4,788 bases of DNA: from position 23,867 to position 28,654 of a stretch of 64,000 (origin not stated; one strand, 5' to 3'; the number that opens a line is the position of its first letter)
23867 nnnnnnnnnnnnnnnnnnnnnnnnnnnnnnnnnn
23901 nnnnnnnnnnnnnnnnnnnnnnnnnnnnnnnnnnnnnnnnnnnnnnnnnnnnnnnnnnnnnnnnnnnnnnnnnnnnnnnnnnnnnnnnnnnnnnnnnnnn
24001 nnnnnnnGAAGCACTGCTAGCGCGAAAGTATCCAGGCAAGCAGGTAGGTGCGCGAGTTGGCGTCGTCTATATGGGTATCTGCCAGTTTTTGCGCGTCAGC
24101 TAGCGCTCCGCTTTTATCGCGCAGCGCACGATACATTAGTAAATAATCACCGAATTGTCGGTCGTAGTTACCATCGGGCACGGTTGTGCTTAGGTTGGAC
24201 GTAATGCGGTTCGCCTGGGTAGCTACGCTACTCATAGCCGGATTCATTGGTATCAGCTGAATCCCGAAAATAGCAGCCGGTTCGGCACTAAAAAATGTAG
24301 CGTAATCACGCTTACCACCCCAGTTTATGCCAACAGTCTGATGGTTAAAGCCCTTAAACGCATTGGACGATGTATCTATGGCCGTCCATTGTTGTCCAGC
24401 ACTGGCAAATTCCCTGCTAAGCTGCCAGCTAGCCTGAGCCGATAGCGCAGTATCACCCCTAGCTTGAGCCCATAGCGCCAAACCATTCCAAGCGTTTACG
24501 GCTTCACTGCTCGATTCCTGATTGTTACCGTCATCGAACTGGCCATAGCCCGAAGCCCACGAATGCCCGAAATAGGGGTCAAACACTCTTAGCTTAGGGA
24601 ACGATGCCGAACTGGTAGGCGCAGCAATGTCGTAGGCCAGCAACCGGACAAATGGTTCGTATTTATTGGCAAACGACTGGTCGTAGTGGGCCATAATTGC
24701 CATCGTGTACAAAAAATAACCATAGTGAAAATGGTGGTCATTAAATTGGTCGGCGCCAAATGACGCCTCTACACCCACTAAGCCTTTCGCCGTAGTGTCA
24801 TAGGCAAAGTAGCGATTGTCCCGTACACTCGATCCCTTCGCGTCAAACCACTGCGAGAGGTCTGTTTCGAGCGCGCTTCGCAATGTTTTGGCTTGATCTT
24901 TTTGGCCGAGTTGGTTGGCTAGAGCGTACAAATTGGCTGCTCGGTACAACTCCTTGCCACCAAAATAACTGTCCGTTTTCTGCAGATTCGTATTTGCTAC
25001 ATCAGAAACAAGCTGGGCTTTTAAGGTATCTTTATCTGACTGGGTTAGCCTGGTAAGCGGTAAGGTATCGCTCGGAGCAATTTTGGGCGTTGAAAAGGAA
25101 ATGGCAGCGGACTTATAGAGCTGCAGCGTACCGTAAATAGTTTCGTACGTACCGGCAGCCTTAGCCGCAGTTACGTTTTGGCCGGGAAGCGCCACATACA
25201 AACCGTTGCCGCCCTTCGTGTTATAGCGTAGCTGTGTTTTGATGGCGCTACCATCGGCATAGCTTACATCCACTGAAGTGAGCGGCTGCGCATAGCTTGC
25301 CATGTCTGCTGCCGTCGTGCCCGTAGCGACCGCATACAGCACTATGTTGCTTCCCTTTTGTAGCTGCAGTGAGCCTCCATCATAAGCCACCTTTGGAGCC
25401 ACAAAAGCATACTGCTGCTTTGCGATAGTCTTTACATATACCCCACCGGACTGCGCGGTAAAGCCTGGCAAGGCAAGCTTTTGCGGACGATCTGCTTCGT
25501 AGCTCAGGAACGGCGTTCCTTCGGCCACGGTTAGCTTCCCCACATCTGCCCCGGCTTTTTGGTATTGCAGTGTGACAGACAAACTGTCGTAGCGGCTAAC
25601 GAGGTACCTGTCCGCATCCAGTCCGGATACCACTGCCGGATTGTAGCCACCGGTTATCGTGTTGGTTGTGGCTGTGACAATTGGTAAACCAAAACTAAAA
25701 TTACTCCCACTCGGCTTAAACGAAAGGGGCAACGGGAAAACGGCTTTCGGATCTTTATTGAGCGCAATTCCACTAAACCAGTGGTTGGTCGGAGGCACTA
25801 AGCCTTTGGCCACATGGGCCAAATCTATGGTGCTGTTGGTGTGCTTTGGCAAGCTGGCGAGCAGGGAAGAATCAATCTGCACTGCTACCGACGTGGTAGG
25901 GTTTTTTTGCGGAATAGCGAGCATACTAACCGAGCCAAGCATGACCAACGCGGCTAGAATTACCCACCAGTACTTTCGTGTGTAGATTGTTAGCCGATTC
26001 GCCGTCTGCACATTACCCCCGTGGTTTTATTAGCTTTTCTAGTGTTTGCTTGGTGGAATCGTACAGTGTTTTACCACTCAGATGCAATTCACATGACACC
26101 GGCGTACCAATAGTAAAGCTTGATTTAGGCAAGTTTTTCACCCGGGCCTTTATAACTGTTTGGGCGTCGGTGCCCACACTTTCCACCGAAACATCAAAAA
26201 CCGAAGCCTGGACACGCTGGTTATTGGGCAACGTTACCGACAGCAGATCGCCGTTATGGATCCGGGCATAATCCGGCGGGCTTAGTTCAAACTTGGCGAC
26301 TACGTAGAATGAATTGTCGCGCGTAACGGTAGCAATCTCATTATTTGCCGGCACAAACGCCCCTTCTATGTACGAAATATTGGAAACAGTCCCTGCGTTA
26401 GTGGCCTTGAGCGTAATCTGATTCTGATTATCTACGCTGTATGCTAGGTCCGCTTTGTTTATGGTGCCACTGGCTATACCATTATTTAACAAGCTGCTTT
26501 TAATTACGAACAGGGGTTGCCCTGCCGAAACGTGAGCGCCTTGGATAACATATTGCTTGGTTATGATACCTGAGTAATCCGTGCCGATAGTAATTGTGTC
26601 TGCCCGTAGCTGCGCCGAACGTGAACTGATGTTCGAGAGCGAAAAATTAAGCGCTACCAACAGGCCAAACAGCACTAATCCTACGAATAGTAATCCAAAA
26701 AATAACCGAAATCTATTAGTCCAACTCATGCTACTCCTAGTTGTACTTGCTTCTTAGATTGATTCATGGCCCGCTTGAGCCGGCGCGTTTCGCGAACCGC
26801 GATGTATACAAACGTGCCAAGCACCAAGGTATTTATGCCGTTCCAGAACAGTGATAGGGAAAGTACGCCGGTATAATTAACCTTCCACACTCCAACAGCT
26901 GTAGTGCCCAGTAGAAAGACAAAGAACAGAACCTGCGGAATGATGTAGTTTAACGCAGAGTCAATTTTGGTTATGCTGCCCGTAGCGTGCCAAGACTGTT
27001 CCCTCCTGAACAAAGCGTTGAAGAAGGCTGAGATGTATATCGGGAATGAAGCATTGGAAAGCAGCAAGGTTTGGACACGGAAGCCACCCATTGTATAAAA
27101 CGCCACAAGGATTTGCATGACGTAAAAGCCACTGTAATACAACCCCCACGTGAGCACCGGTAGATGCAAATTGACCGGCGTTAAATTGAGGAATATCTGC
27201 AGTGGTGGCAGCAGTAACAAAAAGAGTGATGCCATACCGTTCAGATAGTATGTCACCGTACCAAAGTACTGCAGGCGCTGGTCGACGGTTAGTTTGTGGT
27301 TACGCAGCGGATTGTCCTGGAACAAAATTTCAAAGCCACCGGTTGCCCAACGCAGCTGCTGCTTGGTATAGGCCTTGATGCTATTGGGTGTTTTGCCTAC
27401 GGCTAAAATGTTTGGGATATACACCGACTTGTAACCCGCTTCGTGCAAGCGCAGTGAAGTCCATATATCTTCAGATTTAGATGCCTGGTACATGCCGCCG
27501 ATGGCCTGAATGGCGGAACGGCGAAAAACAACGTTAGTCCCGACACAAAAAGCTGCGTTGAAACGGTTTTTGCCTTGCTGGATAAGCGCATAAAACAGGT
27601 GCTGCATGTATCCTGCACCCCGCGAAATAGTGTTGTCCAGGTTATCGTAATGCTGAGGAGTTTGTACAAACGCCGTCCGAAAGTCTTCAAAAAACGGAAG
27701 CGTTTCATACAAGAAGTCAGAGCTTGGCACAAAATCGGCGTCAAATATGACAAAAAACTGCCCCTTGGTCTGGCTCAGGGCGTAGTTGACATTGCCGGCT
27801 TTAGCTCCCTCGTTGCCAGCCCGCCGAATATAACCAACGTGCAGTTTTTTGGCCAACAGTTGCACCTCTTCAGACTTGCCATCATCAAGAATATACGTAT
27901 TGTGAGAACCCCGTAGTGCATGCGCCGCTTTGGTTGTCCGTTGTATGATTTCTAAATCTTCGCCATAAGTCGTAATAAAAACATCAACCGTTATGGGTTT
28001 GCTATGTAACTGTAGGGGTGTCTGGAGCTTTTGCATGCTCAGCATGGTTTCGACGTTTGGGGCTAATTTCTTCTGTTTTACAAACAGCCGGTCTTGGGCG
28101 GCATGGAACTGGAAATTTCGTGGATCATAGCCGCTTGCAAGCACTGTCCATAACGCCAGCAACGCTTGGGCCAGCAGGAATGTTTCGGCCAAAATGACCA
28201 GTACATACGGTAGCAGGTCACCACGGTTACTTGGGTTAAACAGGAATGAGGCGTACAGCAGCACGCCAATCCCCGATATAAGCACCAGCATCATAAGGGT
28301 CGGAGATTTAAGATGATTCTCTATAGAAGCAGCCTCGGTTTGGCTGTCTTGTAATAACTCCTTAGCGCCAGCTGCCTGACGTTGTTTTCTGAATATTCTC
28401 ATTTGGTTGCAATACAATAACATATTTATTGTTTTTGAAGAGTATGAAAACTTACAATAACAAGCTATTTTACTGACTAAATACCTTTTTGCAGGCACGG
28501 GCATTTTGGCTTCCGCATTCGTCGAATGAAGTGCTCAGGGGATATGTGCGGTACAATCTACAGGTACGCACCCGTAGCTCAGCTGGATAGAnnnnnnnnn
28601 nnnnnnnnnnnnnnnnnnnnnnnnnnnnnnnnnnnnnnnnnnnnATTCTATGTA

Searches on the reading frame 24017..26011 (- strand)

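Call 24: search_protein_families(library=pfam, proteins=[window:24017-26011:-], max_evalue=0.001)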
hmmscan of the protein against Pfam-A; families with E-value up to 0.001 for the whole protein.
window:24017-26011:- (664 aa): 1 family
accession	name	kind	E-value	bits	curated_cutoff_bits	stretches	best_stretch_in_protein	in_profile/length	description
PF17652.7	Glyco_hydro81C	-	5.4e-60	203.9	25.6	1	328-658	8-349/349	Glycosyl hydrolase family 81 C-terminal domain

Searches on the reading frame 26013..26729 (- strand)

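Call 38: search_protein_families(library=pfam, proteins=[window:26013-26729:-], max_evalue=0.001)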
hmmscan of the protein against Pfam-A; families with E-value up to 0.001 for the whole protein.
window:26013-26729:- (238 aa): 3 families
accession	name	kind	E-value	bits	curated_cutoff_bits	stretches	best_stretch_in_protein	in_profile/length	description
PF16576.10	HlyD_D23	-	2.4e-09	37.3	30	1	80-170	86-172/214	Barrel-sandwich domain of CusB or HlyD membrane-fusion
PF13437.12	HlyD_3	-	3.1e-09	37.9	22.2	1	106-198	1-92/106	HlyD family secretion protein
PF00364.28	Biotin_lipoyl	-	7.5e-05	22.9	22.1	0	48-78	8-38/73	Biotin-requiring enzyme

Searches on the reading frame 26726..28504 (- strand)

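Call 24: search_protein_families(library=pfam, proteins=[window:26726-28504:-], max_evalue=0.001)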
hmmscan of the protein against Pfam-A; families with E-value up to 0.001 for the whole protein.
window:26726-28504:- (592 aa): 5 families
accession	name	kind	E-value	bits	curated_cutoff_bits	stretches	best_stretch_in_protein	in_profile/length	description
PF13632.12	Glyco_trans_2_3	-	3.1e-25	89.6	27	1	251-453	2-194/198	Glycosyl transferase family group 2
PF13641.12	Glyco_tranf_2_3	-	2.2e-22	80.6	27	1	173-389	3-230/230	Glycosyltransferase like family 2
PF00535.33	Glycos_transf_2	-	1.4e-19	71.1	23.3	1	175-335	2-167/168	Glycosyl transferase family 2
PF03552.20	Cellulose_synt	-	7.7e-14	51.6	24.7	1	335-439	415-524/722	Cellulose synthase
PF13506.12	Glyco_transf_21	-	1.2e-09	38.3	21.7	1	233-387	16-173/174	Glycosyl transferase family 21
